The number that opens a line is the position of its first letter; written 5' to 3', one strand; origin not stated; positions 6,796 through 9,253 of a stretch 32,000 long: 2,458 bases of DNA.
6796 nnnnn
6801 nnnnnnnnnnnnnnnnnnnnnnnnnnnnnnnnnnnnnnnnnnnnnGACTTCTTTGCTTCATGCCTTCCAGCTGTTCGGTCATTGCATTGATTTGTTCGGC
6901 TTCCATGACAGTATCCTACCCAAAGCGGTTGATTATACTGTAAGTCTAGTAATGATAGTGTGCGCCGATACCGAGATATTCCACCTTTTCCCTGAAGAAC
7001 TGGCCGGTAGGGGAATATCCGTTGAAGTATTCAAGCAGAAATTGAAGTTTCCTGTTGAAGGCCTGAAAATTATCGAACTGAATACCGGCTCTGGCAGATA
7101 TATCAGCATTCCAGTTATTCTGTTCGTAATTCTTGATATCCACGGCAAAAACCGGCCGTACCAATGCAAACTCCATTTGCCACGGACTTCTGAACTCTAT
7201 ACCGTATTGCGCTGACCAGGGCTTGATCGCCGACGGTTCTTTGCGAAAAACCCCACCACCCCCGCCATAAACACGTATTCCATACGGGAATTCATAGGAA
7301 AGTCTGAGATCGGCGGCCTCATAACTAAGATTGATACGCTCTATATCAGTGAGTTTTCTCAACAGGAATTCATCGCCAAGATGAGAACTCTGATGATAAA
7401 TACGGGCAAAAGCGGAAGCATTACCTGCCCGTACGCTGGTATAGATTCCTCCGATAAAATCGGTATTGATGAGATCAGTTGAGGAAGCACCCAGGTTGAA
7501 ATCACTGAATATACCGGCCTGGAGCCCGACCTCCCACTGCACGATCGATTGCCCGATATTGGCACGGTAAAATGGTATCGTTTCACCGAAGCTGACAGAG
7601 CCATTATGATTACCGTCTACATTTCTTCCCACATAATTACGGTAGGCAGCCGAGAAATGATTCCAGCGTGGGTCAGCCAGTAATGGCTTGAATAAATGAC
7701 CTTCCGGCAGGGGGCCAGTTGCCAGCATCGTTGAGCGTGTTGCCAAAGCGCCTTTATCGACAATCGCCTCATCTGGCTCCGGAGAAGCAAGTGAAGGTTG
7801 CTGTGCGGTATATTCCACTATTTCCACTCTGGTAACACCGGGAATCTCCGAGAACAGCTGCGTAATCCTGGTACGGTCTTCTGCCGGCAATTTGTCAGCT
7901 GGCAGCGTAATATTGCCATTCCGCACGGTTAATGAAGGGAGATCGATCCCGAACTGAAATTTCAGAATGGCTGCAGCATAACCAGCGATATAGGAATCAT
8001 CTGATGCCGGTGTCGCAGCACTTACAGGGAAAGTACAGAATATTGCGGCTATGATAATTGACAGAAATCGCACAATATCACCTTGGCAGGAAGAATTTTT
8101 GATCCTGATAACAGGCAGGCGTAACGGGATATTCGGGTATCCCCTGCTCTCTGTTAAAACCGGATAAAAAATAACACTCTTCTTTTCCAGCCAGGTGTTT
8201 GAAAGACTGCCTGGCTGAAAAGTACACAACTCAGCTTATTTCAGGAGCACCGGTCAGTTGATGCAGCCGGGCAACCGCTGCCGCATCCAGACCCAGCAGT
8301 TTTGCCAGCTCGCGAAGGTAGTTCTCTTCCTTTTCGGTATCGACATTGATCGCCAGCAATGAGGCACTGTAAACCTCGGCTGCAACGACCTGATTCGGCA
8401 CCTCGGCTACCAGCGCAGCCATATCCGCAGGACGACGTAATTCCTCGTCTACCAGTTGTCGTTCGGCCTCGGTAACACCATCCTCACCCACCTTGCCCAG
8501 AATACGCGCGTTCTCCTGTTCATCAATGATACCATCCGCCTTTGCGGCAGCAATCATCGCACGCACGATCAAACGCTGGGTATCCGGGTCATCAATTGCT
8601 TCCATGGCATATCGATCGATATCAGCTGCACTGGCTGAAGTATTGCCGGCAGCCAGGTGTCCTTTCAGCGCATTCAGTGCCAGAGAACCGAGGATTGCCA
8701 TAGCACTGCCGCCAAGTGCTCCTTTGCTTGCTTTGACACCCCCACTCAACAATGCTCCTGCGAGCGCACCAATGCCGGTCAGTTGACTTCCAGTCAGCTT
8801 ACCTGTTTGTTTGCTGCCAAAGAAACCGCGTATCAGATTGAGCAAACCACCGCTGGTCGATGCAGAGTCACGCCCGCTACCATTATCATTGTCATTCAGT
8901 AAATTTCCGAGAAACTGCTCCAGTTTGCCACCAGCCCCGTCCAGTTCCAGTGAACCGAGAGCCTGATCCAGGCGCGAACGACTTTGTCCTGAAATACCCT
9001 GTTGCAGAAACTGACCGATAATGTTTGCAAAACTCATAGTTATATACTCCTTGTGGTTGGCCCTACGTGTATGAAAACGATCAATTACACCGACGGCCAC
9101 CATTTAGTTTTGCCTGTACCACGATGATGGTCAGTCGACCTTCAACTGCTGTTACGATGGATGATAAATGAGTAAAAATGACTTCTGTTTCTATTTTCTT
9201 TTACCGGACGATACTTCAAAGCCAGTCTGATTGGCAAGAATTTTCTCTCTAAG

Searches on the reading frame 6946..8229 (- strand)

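Call 3: search_protein_families(library=pfam, proteins=[window:6946-8229:-], max_evalue=0.01)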
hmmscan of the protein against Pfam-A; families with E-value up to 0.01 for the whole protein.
window:6946-8229:- (427 aa): 1 family
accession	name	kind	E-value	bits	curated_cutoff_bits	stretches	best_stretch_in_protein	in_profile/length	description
PF06727.17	DUF1207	-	5.7e-186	617.9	22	1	92-427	1-342/342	Protein of unknown function (DUF1207)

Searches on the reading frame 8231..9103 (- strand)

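Call 3: search_protein_families(library=pfam, proteins=[window:8231-9103:-], max_evalue=0.01)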
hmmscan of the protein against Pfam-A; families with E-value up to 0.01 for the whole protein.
window:8231-9103:- (290 aa): 2 families
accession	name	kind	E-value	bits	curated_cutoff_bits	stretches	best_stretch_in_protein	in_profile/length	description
PF04391.17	DUF533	-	2.4e-49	167.8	29.6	1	108-282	8-176/178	Protein of unknown function (DUF533)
PF05099.18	TerB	-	2.2e-05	25.2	24.4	1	155-201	51-99/118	Tellurite resistance protein TerB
